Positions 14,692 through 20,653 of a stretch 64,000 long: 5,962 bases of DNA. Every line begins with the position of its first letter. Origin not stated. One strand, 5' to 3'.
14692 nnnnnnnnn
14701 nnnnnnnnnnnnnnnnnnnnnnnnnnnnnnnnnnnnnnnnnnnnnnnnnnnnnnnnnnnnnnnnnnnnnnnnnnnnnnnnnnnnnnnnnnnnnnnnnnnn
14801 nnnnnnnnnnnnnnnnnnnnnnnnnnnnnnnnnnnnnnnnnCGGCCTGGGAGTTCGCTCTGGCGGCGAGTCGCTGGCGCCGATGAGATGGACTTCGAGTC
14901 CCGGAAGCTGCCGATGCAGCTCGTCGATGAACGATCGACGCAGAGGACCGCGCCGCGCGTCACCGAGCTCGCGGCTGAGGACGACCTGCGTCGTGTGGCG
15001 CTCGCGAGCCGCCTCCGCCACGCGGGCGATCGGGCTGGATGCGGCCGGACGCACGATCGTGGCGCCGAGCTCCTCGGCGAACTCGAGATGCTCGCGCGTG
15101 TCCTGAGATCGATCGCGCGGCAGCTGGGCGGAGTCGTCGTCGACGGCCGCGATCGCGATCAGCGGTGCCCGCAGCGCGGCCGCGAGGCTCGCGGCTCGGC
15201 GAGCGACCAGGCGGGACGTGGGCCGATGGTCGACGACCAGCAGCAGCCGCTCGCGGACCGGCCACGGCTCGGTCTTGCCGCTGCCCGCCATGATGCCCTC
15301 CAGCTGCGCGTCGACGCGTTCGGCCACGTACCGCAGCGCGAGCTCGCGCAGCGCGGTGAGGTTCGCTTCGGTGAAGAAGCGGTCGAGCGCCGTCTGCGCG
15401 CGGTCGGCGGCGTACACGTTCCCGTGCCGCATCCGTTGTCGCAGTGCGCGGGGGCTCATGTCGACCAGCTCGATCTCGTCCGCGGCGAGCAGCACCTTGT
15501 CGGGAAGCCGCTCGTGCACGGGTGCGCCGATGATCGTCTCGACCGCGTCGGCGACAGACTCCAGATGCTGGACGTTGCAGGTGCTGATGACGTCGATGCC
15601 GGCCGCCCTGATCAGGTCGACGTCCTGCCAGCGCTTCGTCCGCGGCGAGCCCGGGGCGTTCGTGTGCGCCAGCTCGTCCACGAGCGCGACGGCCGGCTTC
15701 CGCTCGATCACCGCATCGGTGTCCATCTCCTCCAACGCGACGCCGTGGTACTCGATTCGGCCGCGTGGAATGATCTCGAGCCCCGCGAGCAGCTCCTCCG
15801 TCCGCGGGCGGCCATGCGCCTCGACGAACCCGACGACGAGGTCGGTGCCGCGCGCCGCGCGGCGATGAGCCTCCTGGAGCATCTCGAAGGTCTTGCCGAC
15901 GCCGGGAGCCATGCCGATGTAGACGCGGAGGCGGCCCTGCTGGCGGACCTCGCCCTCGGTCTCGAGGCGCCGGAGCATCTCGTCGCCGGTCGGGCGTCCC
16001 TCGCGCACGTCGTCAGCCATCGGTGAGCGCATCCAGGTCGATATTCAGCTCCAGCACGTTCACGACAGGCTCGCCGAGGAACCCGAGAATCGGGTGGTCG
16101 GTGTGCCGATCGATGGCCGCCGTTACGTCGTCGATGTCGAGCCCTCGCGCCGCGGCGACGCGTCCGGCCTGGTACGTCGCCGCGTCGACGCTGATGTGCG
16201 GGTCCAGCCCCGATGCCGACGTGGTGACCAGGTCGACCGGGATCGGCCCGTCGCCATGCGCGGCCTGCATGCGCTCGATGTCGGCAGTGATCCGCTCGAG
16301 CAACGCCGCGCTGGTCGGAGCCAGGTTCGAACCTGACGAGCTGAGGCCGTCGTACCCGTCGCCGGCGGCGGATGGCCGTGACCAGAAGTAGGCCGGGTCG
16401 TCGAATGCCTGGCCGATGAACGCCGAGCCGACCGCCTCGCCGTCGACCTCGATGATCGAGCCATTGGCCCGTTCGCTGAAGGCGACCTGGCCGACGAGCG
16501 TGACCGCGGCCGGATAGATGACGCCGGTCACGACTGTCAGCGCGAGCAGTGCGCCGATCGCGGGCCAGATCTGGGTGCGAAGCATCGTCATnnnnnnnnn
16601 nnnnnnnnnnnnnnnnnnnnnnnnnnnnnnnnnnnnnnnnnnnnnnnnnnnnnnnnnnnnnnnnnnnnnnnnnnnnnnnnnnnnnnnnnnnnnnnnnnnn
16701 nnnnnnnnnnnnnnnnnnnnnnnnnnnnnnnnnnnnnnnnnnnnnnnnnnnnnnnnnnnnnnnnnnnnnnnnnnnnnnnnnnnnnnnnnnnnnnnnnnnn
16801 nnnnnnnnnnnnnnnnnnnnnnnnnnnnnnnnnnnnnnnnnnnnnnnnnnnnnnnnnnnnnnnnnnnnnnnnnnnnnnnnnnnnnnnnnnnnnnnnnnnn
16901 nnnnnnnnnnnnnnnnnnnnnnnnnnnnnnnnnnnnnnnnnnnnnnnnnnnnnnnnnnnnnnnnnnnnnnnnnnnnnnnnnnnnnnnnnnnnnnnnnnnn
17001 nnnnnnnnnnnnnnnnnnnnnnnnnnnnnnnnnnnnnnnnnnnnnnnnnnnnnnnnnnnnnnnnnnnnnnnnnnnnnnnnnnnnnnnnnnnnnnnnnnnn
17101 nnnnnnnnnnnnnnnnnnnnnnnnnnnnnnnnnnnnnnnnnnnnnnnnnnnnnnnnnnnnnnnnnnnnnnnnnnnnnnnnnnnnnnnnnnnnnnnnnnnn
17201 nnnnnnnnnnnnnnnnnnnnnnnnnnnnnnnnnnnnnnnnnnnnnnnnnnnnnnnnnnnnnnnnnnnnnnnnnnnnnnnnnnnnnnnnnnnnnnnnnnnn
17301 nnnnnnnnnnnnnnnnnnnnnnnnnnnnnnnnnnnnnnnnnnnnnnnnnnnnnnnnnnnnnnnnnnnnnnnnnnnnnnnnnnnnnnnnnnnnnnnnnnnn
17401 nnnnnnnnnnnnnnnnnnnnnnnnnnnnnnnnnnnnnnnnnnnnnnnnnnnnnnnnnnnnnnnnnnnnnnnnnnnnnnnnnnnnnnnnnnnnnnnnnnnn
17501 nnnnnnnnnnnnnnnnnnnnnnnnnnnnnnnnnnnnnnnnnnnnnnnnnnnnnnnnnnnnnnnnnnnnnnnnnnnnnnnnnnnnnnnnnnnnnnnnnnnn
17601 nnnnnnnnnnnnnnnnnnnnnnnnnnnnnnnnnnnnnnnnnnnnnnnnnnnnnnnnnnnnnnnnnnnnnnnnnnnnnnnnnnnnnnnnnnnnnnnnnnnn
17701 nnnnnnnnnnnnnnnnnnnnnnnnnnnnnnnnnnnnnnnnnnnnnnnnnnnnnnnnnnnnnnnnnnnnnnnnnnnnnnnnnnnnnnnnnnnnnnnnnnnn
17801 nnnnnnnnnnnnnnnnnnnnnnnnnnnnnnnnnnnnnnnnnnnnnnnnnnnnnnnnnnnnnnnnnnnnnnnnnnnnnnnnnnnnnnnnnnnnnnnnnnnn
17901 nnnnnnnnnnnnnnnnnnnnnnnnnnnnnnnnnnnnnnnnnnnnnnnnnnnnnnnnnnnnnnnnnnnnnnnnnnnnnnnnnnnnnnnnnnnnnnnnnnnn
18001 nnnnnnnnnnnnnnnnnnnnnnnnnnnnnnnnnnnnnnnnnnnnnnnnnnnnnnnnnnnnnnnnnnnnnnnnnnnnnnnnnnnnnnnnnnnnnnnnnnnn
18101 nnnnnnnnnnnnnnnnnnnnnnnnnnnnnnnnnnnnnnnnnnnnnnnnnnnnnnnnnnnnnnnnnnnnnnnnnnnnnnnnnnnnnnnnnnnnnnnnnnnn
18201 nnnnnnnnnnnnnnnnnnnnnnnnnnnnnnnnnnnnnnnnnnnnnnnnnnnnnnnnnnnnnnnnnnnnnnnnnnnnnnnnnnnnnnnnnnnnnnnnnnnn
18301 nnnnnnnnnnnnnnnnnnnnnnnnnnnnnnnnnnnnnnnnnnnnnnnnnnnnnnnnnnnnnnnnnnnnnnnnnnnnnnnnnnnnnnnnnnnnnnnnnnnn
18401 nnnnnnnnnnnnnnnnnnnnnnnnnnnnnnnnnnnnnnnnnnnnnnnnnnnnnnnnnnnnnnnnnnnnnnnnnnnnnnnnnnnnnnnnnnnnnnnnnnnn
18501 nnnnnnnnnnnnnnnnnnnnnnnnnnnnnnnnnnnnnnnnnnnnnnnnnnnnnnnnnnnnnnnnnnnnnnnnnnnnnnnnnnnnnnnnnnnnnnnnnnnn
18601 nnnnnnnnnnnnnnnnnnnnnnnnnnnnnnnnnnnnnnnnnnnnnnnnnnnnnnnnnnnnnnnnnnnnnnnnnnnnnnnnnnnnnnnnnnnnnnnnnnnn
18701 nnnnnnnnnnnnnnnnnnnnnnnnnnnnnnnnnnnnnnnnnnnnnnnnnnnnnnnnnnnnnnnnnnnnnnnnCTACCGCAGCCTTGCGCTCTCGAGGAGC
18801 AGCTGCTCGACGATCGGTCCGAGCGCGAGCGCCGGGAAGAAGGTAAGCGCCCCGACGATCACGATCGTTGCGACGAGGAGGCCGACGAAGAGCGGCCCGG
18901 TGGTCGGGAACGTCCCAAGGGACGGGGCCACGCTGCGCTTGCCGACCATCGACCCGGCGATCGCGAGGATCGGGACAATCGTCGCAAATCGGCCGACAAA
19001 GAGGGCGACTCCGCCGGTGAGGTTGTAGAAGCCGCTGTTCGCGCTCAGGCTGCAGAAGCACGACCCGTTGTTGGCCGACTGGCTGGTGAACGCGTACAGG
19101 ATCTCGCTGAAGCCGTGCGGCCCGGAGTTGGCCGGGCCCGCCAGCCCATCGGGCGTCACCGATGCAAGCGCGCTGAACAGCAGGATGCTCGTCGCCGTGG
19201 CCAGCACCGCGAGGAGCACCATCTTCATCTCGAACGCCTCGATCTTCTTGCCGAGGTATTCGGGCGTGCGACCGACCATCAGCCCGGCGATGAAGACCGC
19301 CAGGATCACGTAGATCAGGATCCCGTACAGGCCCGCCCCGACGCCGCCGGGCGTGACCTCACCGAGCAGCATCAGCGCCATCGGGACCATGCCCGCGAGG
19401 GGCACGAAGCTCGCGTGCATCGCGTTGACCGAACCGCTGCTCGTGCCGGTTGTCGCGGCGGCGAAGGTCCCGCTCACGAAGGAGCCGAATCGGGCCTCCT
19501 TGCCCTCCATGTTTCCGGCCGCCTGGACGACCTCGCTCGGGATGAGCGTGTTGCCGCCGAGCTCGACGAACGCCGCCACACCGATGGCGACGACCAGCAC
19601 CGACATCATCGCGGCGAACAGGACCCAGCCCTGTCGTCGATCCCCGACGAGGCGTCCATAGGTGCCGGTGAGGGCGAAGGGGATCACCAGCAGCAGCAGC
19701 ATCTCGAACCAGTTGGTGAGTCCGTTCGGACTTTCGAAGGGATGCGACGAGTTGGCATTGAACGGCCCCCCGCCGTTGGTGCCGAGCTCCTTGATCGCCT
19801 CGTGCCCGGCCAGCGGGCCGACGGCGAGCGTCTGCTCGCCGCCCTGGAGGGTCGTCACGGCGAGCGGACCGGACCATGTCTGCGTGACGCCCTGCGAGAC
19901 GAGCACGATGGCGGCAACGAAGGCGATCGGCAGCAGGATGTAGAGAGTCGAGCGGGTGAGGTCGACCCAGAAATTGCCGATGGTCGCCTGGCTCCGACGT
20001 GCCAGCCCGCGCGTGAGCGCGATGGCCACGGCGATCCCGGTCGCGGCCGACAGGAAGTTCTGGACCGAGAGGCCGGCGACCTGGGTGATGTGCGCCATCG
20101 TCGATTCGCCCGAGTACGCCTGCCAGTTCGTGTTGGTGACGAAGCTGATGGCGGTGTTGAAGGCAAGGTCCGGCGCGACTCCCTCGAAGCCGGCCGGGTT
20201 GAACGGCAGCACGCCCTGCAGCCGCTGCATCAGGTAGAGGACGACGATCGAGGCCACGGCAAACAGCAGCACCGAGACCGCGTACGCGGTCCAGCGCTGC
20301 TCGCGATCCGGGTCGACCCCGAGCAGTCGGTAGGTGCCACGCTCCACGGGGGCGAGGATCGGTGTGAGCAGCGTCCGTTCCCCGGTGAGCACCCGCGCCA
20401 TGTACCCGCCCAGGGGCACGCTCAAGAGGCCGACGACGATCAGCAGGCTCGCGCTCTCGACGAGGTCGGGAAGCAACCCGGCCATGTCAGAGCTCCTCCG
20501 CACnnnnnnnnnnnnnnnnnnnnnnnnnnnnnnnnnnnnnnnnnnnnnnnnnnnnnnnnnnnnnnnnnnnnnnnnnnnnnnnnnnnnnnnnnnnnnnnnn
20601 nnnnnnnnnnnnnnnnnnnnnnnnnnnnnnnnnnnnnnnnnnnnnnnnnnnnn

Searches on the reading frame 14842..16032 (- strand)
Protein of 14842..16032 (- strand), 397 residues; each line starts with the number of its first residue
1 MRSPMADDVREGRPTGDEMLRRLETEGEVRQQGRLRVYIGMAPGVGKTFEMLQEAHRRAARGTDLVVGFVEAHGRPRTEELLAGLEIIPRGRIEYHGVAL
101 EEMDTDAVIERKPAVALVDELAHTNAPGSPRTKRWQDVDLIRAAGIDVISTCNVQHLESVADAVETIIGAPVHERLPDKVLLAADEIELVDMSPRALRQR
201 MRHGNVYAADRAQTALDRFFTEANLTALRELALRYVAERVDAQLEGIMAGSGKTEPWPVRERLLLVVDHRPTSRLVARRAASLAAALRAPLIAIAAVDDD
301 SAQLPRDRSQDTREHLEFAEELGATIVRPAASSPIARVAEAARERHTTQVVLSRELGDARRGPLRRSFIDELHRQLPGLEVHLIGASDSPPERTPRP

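Call 33: search_protein_families(library=pfam, proteins=[window:14842-16032:-], max_evalue=0.001)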
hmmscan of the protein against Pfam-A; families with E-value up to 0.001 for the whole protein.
window:14842-16032:- (397 aa): 2 families
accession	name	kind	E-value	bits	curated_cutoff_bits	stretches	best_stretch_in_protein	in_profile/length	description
PF02702.23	KdpD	-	1e-90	303.2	26.1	1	31-240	1-210/210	Osmosensitive K+ channel His kinase sensor domain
PF00582.32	Usp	-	8e-05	23.7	24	1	261-358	3-90/141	Universal stress protein family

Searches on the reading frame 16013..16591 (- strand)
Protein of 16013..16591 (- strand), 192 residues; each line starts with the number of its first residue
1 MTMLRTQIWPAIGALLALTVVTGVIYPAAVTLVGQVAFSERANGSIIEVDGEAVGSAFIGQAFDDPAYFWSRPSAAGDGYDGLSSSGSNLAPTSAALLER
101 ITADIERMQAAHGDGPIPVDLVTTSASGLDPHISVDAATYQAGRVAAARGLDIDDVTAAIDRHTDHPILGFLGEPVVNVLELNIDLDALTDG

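Call 19: find_encoding_contigs(protein=window:16013-16591:-, flank=10000, max_places=6)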
Protein window:16013-16591:- (192 aa): no gene with exactly this product is on record in the collection.

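Call 33: search_protein_families(library=pfam, proteins=[window:16016-16591:-], max_evalue=0.001)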
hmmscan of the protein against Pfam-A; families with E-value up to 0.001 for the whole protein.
window:16016-16591:- (192 aa): 1 family
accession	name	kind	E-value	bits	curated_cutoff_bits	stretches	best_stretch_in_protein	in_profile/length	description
PF02669.20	KdpC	-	2.1e-70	236.6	24.1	1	9-187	2-181/182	K+-transporting ATPase, c chain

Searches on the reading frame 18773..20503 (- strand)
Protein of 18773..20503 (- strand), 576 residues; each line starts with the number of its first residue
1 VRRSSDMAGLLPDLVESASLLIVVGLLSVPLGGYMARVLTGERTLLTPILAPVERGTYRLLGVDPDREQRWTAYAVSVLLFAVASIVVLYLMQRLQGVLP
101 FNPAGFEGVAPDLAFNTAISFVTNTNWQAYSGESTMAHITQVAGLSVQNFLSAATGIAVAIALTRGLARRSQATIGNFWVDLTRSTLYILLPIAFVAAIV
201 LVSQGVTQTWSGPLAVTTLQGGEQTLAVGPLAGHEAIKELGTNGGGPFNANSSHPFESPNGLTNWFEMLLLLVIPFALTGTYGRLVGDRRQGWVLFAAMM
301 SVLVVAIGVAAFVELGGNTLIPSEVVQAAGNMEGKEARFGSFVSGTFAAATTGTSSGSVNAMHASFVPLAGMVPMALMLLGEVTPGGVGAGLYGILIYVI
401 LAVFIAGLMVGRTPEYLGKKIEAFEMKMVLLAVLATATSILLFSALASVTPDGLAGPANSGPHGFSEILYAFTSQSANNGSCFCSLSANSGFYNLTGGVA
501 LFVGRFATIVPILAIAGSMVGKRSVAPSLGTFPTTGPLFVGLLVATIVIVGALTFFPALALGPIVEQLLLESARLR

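Call 8: find_related_loci(query=window:18773-20503:-, collection=genome_contigs, flank=10000)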
Query window:18773-20503:- (576 aa) in genome_contigs; peptide patterns used: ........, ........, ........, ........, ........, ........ (x = any residue, [..] = any of these).
600 stretches matched a pattern (row limit reached: there are more); 597 encode a relative of the query (tblastn E <= 1e-3); the best 80 are kept; 80 distinct loci.
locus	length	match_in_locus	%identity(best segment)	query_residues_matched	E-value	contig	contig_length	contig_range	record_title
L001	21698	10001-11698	57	2-568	0e+0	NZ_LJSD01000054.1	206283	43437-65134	Mesorhizobium sp. 1M-11 scaffold8, whole genome shotgun sequence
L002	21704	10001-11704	58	15-575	0e+0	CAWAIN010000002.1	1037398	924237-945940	MAG: uncultured proteobacterium isolate MFD02472.bin.1.50 genome assembly, contig: contig_29051, whole genome shotgun se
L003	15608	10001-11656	60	22-575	0e+0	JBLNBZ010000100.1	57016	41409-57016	MAG: Bacteroidota bacterium isolate MAG138 PRJNA950955_bin44_renamed_99, whole genome shotgun sequence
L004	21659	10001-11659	59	15-568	0e+0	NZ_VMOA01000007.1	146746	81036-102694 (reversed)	Methylobacterium sp. W2 NODE_7_length_146746_cov_25.4964, whole genome shotgun sequence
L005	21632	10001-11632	60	26-568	0e+0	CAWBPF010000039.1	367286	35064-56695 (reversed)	MAG: uncultured Alphaproteobacteria bacterium isolate MFD09671.bin.2.115 genome assembly, contig: contig_9222, whole gen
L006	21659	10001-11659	59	15-568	0e+0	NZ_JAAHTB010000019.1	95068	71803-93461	Methylobacterium sp. BTF04 contig00019, whole genome shotgun sequence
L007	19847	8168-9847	58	15-567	0e+0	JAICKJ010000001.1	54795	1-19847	MAG: Thermomicrobiales bacterium isolate GZL_HY_2_bin.49 k141_928610_length_54795_cov_12.0786, whole genome shotgun sequ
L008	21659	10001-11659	58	15-568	0e+0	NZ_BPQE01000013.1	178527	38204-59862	Methylobacterium aerolatum strain DSM 19013 entry13, whole genome shotgun sequence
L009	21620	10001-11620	58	30-568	0e+0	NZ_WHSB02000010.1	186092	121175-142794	Shinella lacus strain CPCC 100929 NODE_10, whole genome shotgun sequence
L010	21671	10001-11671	58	23-572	0e+0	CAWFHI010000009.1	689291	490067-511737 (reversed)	MAG: uncultured Alphaproteobacteria bacterium isolate MFD02579.bin.1.39 genome assembly, contig: contig_16325, whole gen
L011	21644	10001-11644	57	27-575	0e+0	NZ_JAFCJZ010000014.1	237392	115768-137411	Bradyrhizobium iriomotense strain SZCCT0346 NODE_14, whole genome shotgun sequence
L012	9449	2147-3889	55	2-575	0e+0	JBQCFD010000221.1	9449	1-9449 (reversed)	MAG: Rhizomicrobium sp. isolate bin170 k141_4808506, whole genome shotgun sequence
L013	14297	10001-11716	58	16-574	0e+0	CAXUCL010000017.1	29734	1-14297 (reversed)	MAG TPA_asm: uncultured Rhizobiaceae bacterium isolate public_SRR14722176_metawrap_bin.10 genome assembly, contig: publi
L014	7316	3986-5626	57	23-568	0e+0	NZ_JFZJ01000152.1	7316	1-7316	Rhodomicrobium udaipurense JA643 contig00152, whole genome shotgun sequence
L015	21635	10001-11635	57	30-575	0e+0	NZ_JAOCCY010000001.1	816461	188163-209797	Agrobacterium sp. GD03872 1, whole genome shotgun sequence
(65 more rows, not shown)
